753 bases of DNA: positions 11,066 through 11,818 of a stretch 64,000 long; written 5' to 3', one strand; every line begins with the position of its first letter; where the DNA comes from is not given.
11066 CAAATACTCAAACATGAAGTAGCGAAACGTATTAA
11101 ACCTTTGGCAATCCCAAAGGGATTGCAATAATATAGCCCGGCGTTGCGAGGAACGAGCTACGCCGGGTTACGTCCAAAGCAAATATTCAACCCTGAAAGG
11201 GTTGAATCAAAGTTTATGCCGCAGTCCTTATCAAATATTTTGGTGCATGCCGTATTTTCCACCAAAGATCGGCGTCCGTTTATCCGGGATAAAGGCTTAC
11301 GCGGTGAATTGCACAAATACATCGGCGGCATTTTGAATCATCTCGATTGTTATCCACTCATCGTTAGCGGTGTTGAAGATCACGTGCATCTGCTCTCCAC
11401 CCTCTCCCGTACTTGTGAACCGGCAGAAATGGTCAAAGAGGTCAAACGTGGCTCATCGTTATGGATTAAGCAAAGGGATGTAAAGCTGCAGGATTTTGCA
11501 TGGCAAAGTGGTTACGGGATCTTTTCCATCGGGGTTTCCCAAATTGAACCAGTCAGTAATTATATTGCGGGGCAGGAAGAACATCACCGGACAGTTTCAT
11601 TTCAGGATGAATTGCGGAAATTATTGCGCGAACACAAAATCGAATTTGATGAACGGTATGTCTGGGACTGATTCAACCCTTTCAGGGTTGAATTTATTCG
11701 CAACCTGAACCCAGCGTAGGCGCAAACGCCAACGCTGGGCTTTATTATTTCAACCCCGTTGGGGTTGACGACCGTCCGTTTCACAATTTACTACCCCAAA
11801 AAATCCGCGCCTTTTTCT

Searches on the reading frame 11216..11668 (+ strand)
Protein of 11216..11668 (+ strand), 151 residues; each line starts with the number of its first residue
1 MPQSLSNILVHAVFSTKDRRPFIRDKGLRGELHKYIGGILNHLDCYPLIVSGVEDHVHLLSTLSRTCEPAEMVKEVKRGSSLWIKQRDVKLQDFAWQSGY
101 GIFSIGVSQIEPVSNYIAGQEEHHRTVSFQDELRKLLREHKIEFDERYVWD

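Call 14: find_encoding_contigs(protein=window:11216-11668:+, flank=10000, max_places=10)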
Protein seq(151 aa) (151 aa): 1 contig read that carries it; 1 place shown.
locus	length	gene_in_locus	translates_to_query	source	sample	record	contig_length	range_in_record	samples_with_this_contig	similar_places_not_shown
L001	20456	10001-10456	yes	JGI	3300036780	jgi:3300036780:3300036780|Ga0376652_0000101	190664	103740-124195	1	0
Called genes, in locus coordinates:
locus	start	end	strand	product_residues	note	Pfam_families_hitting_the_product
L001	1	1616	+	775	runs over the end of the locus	PF00933:Glyco_hydro_3, PF01915:Glyco_hydro_3_C, PF14310:Fn3-like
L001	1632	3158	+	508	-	PF13347:MFS_2, PF07690:MFS_1 (weak), PF13347:MFS_2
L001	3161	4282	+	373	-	PF00331:Glyco_hydro_10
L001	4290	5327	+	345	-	PF01261:AP_endonuc_2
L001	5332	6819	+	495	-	PF00370:FGGY_N, PF02782:FGGY_C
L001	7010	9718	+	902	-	PF11721:Malectin, PF00933:Glyco_hydro_3, PF01915:Glyco_hydro_3_C, PF14310:Fn3-like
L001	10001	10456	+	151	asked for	PF01797:Y1_Tnp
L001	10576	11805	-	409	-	PF00083:Sugar_tr, PF07690:MFS_1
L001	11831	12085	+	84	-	-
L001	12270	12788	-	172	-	-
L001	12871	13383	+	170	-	-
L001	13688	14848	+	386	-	PF13506:Glyco_transf_21, PF00535:Glycos_transf_2 (weak), PF13641:Glyco_tranf_2_3, PF13632:Glyco_trans_2_3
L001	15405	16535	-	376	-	PF00483:NTP_transferase, PF12804:NTP_transf_3 (weak), PF22640:ManC_GMP_beta-helix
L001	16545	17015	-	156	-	PF11848:DUF3368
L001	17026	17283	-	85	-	PF03683:UPF0175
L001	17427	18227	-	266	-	PF00290:Trp_syntA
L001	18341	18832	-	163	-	-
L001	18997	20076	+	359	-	PF01264:Chorismate_synt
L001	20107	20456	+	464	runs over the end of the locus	PF00515:TPR_1 (faint), PF07719:TPR_2 (faint), PF12895:ANAPC3 (faint), PF13174:TPR_6 (faint), PF13181:TPR_8 (faint), PF13371:TPR_9 (faint), PF13424:TPR_12 (faint), PF13428:TPR_14 (faint), +5 more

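Call 56: find_encoding_contigs(protein=L001:12270-12788:-, flank=3000, max_places=10)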
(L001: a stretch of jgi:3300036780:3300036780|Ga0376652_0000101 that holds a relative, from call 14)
Protein L001:12270-12788:- (172 aa): 1 contig read that carries it; 1 place shown.
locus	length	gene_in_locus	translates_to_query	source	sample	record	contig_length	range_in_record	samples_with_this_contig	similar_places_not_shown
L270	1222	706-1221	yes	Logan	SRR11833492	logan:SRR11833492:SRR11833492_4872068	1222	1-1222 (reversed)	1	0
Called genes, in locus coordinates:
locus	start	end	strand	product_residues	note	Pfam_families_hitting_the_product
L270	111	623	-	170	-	-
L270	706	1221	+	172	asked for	?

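Call 57: find_encoding_contigs(protein=L001:10576-11805:-, flank=3000, max_places=10)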
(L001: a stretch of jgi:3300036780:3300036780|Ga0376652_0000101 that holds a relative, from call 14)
Protein L001:10576-11805:- (409 aa): 1 contig read that carries it; 1 place shown.
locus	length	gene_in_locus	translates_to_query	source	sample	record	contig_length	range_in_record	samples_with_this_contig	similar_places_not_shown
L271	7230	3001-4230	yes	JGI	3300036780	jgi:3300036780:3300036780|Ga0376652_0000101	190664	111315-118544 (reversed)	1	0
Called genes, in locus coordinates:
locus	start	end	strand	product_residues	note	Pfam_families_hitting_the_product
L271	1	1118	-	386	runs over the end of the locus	PF13506:Glyco_transf_21, PF00535:Glycos_transf_2 (weak), PF13641:Glyco_tranf_2_3, PF13632:Glyco_trans_2_3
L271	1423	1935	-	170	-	-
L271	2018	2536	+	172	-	-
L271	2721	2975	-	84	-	-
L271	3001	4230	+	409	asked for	PF00083:Sugar_tr, PF07690:MFS_1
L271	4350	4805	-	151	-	PF01797:Y1_Tnp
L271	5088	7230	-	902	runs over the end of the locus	PF11721:Malectin, PF00933:Glyco_hydro_3, PF01915:Glyco_hydro_3_C, PF14310:Fn3-like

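Call 58: find_homologous_proteins(query=window:11216-11668:+, max_evalue=1e-30)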
Query seq(151 aa) (151 aa): 7478 proteins with E <= 1e-30 among 8000 candidates; the best 120 are listed.
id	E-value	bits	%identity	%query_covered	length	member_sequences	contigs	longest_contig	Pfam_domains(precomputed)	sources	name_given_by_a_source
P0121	2.4e-97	341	100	100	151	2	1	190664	PF01797.22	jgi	jgi:REP element-mobilizing transposase RayT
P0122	2.1e-92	325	95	100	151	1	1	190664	PF01797.22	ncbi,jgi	ncbi:MAG TPA: IS200/IS605 family transposase [Verrucomicrobiae bacterium]|jgi:REP element-mobilizing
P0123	3.1e-74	266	77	100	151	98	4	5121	PF01797.22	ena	-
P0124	3.1e-74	266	77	100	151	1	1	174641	PF01797.22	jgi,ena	-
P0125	8.9e-74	264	77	100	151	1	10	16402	PF01797.22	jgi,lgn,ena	jgi:REP element-mobilizing transposase RayT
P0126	2.1e-73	263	77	100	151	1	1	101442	PF01797.22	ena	-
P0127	2.2e-73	263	76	100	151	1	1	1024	PF01797.22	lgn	-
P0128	2.4e-73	263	77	100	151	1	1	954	PF01797.22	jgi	jgi:REP element-mobilizing transposase RayT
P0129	3.6e-73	262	77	100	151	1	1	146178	PF01797.22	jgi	jgi:REP element-mobilizing transposase RayT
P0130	3.9e-73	262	75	100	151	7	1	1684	PF01797.22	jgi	-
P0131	3.9e-73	262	77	100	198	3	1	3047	PF01797.22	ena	-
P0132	4.2e-73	262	77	100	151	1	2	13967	PF01797.22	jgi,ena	-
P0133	4.2e-73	262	77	100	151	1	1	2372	PF01797.22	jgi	jgi:REP element-mobilizing transposase RayT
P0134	4.3e-73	262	75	100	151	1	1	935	PF01797.22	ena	-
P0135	4.3e-73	262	77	100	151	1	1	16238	PF01797.22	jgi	jgi:putative transposase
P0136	5.8e-73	262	76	100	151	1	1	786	PF01797.22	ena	-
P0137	6.2e-73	262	77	100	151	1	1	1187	PF01797.22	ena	-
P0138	7.4e-73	261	77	100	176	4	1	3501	PF01797.22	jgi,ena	-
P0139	8.0e-73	261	78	100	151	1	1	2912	PF01797.22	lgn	-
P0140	8.3e-73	261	76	100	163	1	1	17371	PF01797.22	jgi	jgi:putative transposase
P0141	8.4e-73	261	74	100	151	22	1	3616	PF01797.22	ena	-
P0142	8.4e-73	261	75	100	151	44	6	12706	PF01797.22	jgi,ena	jgi:REP element-mobilizing transposase RayT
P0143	1.0e-72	261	76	100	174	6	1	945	PF01797.22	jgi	-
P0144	1.1e-72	261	75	100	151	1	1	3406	PF01797.22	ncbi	-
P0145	1.1e-72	261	77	100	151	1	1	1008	PF01797.22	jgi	jgi:putative transposase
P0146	1.1e-72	261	75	100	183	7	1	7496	PF01797.22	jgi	jgi:REP element-mobilizing transposase RayT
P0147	1.3e-72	261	76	100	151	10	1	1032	PF01797.22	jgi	jgi:REP element-mobilizing transposase RayT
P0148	1.4e-72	261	76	100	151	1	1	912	PF01797.22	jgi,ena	-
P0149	1.5e-72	261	76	100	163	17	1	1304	PF01797.22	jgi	jgi:putative transposase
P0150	1.5e-72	261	75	100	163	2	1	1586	PF01797.22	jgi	jgi:putative transposase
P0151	1.6e-72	260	74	100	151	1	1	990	PF01797.22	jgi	jgi:putative transposase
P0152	1.6e-72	260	76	100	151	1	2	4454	PF01797.22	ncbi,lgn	ncbi:MAG: IS200/IS605 family transposase [Limisphaerales bacterium]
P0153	1.6e-72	260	75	100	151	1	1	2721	PF01797.22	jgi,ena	-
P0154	1.6e-72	260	77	100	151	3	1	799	PF01797.22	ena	-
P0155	1.6e-72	260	75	100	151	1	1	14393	PF01797.22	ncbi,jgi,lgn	ncbi:MAG TPA: IS200/IS605 family transposase [Verrucomicrobiae bacterium]|jgi:REP element-mobilizing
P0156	1.8e-72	260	77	100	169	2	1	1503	PF01797.22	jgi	jgi:REP element-mobilizing transposase RayT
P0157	1.9e-72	260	77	99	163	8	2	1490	PF01797.22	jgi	jgi:REP element-mobilizing transposase RayT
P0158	2.0e-72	260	75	100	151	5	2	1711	PF01797.22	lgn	-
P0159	2.1e-72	260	75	100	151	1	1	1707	PF01797.22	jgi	-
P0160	2.1e-72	260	74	100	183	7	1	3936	PF01797.22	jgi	jgi:REP element-mobilizing transposase RayT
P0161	2.3e-72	260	77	100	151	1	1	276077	PF01797.22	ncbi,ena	-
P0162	2.8e-72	260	76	100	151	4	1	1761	PF01797.22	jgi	jgi:REP element-mobilizing transposase RayT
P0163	2.9e-72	260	76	100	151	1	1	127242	PF01797.22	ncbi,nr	ncbi:MAG: IS200/IS605 family transposase [Verrucomicrobia bacterium]|nr:IS200/IS605 family transposa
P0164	2.9e-72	260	76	100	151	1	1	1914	PF01797.22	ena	-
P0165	3.1e-72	259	72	100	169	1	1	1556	PF01797.22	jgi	jgi:REP element-mobilizing transposase RayT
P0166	3.2e-72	259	77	100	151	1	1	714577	PF01797.22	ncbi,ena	-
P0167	4.0e-72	259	75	100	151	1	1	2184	PF01797.22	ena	-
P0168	4.2e-72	259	75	100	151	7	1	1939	PF01797.22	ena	-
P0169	4.3e-72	259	75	100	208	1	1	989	PF01797.22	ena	-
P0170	4.6e-72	259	75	100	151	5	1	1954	PF01797.22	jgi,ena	-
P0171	4.9e-72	259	75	100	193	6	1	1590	PF01797.22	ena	-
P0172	5.6e-72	259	74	100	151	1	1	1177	PF01797.22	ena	-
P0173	5.7e-72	259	75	100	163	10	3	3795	PF01797.22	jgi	jgi:REP element-mobilizing transposase RayT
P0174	5.8e-72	259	76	100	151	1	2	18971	PF01797.22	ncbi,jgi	-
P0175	5.9e-72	259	75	100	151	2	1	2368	PF01797.22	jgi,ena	-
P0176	7.1e-72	258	74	100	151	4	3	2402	PF01797.22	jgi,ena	-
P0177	7.7e-72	258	74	100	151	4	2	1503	PF01797.22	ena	-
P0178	7.7e-72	258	74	100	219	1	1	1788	PF01797.22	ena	-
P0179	7.8e-72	258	75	100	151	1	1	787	PF01797.22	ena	-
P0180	8.5e-72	258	74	100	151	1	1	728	PF01797.22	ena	-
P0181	8.8e-72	258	74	100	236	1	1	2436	PF01797.22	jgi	jgi:REP element-mobilizing transposase RayT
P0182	9.3e-72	258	77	100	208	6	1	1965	PF01797.22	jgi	jgi:putative transposase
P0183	1.1e-71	258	74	100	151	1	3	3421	PF01797.22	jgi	jgi:putative transposase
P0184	1.1e-71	258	75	100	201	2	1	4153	PF01797.22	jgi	jgi:REP element-mobilizing transposase RayT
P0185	1.1e-71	258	76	100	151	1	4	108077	PF01797.22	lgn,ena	-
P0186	1.1e-71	258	75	100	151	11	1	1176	PF01797.22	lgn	-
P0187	1.1e-71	258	74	100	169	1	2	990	PF01797.22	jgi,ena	-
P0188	1.1e-71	258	77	100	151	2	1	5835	PF01797.22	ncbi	-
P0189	1.1e-71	258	75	100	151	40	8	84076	PF01797.22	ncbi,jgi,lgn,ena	ncbi:MAG: IS200/IS605 family transposase [Verrucomicrobiota bacterium]|jgi:REP element-mobilizing tr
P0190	1.4e-71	257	74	100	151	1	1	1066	PF01797.22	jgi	-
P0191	1.5e-71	257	74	100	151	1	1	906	PF01797.22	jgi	jgi:putative transposase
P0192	1.5e-71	257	74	100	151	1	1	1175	PF01797.22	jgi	jgi:REP element-mobilizing transposase RayT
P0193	1.9e-71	257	75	100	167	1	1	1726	PF01797.22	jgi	jgi:REP element-mobilizing transposase RayT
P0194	2.0e-71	257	74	100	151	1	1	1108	PF01797.22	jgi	jgi:putative transposase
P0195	2.0e-71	257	74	100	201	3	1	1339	PF01797.22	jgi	jgi:putative transposase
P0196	2.0e-71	257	74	100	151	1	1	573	PF01797.22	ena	-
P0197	2.1e-71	257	75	100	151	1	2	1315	PF01797.22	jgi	jgi:putative transposase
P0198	2.2e-71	257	74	100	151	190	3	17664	PF01797.22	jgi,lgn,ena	jgi:putative transposase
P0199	2.5e-71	257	74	99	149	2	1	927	PF01797.22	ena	-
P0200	2.6e-71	256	75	100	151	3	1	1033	PF01797.22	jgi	jgi:REP element-mobilizing transposase RayT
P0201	2.6e-71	256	74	100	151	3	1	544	PF01797.22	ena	-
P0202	2.7e-71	256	75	100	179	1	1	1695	PF01797.22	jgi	-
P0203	2.7e-71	256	74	100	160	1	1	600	PF01797.22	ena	-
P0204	2.8e-71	256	74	100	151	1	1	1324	PF01797.22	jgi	-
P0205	2.8e-71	256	75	100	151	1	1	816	PF01797.22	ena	-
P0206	2.9e-71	256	77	100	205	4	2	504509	PF01797.22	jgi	jgi:REP element-mobilizing transposase RayT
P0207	2.9e-71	256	75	100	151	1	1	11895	PF01797.22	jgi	jgi:REP element-mobilizing transposase RayT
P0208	2.9e-71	256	75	100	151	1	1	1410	PF01797.22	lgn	-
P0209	3.0e-71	256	74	100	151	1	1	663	PF01797.22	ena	-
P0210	3.0e-71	256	75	100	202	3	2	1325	PF01797.22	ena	-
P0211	3.1e-71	256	74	100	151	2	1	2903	PF01797.22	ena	-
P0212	3.3e-71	256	75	100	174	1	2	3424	PF01797.22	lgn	-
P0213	3.5e-71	256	73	100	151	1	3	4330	PF01797.22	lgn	-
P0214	3.5e-71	256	74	100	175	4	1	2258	PF01797.22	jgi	jgi:REP element-mobilizing transposase RayT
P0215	3.5e-71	256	74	100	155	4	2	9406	PF01797.22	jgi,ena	jgi:putative transposase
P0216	3.7e-71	256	74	100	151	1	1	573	PF01797.22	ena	-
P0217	3.7e-71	256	74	100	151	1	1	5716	PF01797.22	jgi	jgi:REP element-mobilizing transposase RayT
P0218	3.8e-71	256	75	100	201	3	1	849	PF01797.22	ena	-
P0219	3.9e-71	256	74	100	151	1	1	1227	PF01797.22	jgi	jgi:REP-associated tyrosine transposase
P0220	3.9e-71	256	74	100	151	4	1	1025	PF01797.22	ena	-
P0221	4.1e-71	256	73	100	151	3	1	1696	PF01797.22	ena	-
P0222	4.2e-71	256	75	100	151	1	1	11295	PF01797.22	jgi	jgi:putative transposase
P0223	4.2e-71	256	73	100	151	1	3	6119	PF01797.22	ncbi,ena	-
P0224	4.3e-71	256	74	100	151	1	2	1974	PF01797.22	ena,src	-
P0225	4.6e-71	256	73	100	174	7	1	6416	PF01797.22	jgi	jgi:REP element-mobilizing transposase RayT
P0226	5.0e-71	256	74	100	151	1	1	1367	PF01797.22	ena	-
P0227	5.1e-71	256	75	100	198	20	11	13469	PF01797.22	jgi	jgi:putative transposase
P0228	5.3e-71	255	74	100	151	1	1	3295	PF01797.22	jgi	jgi:putative transposase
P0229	5.3e-71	255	74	100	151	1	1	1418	PF01797.22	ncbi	-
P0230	5.4e-71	255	74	100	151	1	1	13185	PF01797.22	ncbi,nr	ncbi:MAG: IS200/IS605 family transposase [Verrucomicrobia bacterium]|nr:IS200/IS605 family transposa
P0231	5.5e-71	255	73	100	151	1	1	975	PF01797.22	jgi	jgi:putative transposase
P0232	5.6e-71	255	76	100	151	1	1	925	PF01797.22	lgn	-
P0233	5.6e-71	255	73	100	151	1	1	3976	PF01797.22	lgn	-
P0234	5.6e-71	255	74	100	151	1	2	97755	PF01797.22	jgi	jgi:putative transposase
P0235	5.6e-71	255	76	100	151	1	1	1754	PF01797.22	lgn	-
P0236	5.6e-71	255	73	100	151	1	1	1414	PF01797.22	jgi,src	-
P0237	7.3e-71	255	74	100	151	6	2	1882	PF01797.22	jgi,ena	jgi:REP element-mobilizing transposase RayT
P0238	7.4e-71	255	75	100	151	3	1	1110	PF01797.22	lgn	-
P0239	7.4e-71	255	74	100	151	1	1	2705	PF01797.22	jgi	jgi:REP element-mobilizing transposase RayT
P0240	7.5e-71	255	73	100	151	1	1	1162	PF01797.22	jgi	jgi:REP element-mobilizing transposase RayT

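Call 59: search_protein_families(library=ncbifam, proteins=[window:11216-11668:+], max_evalue=0.001)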
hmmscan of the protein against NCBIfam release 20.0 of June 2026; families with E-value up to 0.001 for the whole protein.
seq(151 aa): 1 family
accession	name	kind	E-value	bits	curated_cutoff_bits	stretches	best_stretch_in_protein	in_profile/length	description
NF033573.1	transpos_IS200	equivalog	2.2e-15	57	55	1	5-118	8-125/126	IS200/IS605 family transposase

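Call 77: find_encoding_contigs(protein=P0189, flank=10000, max_places=10)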
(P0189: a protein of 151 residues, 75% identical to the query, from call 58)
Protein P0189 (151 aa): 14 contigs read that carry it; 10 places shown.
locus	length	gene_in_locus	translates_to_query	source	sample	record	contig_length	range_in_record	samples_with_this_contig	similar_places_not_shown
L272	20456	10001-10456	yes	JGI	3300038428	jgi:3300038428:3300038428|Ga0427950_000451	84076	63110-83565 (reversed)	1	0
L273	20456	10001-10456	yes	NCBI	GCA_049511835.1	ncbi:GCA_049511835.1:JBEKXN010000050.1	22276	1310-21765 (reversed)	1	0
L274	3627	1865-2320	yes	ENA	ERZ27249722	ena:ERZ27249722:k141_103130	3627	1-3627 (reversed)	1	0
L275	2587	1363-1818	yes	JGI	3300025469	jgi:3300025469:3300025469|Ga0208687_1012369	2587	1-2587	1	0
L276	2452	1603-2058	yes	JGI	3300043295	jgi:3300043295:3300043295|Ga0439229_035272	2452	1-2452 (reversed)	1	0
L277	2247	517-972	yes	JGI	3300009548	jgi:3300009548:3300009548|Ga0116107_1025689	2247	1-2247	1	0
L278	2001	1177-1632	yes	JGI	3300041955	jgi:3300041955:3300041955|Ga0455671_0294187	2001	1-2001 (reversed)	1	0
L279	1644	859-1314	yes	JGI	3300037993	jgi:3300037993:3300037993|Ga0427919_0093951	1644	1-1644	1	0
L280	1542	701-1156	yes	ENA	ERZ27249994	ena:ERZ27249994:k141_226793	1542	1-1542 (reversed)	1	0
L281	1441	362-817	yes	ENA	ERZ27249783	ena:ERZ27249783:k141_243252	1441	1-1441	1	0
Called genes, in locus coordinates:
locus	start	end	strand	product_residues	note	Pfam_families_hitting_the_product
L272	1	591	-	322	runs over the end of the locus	PF00119:ATP-synt_A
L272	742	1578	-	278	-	PF00749:tRNA-synt_1c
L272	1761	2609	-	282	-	PF01073:3Beta_HSD (faint), PF01370:Epimerase, PF04321:RmlD_sub_bind, PF02719:Polysacc_synt_2 (weak), PF16363:GDP_Man_Dehyd, PF07993:NAD_binding_4 (weak)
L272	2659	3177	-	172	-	-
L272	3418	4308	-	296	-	PF00795:CN_hydrolase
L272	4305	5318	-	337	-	PF00069:Pkinase, PF07714:PK_Tyr_Ser-Thr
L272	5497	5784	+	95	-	PF00216:Bac_DNA_binding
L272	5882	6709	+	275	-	-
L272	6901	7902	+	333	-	PF02558:ApbA, PF08546:ApbA_C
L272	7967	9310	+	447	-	PF00749:tRNA-synt_1c, PF19269:Anticodon_2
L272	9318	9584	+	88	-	-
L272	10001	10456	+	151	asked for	PF01797:Y1_Tnp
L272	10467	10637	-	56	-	-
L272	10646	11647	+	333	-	PF01699:Na_Ca_ex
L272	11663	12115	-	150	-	-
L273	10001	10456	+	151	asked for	PF01797:Y1_Tnp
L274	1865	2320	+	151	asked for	PF01797:Y1_Tnp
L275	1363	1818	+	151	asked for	PF01797:Y1_Tnp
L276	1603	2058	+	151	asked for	PF01797:Y1_Tnp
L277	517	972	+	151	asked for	PF01797:Y1_Tnp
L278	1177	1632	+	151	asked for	PF01797:Y1_Tnp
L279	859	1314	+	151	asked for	PF01797:Y1_Tnp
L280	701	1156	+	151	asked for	PF01797:Y1_Tnp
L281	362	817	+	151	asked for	PF01797:Y1_Tnp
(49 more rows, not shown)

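Call 78: find_encoding_contigs(protein=P0125, flank=10000, max_places=10)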
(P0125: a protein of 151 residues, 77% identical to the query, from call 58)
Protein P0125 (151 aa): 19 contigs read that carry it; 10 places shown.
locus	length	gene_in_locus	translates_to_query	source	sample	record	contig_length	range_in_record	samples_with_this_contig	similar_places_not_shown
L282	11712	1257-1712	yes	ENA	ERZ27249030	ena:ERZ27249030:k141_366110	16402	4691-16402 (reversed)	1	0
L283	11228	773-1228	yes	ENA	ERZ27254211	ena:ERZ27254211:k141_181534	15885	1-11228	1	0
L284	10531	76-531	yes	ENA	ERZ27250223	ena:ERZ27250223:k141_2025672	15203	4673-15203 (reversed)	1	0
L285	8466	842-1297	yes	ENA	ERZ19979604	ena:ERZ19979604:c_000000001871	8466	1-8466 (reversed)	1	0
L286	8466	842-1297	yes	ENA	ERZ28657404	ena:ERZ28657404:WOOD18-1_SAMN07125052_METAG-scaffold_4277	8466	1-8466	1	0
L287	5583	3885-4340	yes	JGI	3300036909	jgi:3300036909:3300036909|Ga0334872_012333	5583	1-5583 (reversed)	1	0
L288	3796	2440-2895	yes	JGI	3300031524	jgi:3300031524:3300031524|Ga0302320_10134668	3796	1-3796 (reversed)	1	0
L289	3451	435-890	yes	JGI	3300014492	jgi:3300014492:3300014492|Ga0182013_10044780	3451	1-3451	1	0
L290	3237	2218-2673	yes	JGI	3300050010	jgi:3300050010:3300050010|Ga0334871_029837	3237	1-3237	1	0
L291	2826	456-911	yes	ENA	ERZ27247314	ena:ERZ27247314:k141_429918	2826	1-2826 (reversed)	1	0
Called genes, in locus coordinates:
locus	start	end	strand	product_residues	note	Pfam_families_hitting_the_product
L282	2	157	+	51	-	?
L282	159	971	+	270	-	-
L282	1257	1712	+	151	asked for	PF01797:Y1_Tnp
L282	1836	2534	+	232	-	PF00596:Aldolase_II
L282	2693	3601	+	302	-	PF22847:Glyco_hydro_43_rel, PF04616:Glyco_hydro_43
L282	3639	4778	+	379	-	PF01263:Aldose_epim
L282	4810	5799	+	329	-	PF00532:Peripla_BP_1, PF13407:Peripla_BP_4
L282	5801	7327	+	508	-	PF00005:ABC_tran, PF13175:AAA_15 (faint), PF13304:AAA_21 (faint), PF00005:ABC_tran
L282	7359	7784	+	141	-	PF13366:PDDEXK_3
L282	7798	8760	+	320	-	PF02653:BPD_transp_2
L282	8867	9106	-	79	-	-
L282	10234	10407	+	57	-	-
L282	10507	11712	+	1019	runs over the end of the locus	PF04313:HSDR_N (faint), PF02384:N6_Mtase, PF01170:UPF0020 (faint), PF20473:MmeI_Mtase, PF07669:Eco57I, PF12950:TaqI_C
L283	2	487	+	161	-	?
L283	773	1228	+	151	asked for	PF01797:Y1_Tnp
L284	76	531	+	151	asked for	PF01797:Y1_Tnp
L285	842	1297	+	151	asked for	PF01797:Y1_Tnp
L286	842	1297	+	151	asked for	PF01797:Y1_Tnp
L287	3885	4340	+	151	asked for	PF01797:Y1_Tnp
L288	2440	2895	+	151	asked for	PF01797:Y1_Tnp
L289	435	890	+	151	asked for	PF01797:Y1_Tnp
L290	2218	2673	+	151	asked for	PF01797:Y1_Tnp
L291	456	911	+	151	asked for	PF01797:Y1_Tnp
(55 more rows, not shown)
